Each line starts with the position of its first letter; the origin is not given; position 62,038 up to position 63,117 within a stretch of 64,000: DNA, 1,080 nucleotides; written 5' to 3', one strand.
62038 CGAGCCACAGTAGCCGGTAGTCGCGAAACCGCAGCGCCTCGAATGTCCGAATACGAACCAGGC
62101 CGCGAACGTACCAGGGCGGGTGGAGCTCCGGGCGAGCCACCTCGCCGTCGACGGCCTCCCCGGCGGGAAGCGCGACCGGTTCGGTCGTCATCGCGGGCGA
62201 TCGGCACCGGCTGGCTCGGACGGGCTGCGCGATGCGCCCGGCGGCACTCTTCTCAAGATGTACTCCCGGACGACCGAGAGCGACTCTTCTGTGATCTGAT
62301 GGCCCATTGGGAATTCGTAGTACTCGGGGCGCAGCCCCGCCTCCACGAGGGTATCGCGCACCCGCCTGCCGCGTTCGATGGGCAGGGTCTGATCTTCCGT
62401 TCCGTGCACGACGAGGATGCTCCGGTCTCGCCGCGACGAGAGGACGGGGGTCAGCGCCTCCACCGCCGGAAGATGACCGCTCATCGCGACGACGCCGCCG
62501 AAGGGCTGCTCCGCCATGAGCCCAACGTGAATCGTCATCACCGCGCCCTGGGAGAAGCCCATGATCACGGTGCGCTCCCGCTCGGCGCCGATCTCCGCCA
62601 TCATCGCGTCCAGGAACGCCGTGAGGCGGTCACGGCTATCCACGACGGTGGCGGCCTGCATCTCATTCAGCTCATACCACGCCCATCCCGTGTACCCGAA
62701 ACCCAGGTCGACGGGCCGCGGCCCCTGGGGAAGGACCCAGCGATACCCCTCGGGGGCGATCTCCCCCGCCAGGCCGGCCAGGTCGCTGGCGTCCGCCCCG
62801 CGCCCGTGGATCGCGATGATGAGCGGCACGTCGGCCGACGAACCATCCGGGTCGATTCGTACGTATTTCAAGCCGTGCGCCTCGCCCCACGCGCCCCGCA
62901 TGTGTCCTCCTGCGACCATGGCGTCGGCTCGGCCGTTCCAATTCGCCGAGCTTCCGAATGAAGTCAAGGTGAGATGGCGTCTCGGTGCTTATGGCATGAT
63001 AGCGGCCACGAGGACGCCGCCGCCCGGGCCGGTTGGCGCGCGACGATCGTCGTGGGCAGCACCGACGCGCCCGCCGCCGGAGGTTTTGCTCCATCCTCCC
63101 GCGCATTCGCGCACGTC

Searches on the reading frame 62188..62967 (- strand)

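Call 46: search_protein_families(library=pfam, proteins=[window:62188-62967:-], max_evalue=0.00001)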
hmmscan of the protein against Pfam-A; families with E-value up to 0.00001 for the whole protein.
window:62188-62967:- (259 aa): 3 families
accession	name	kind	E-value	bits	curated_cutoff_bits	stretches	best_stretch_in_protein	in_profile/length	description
PF02230.22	Abhydrolase_2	-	1e-28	101.1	23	1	46-237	13-213/217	Phospholipase/Carboxylesterase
PF00326.27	Peptidase_S9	-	6.1e-08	32.8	22.6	0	91-164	26-97/213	Prolyl oligopeptidase family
PF03959.19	FSH1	-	5.9e-07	29.8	21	1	96-225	71-201/211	Serine hydrolase (FSH1)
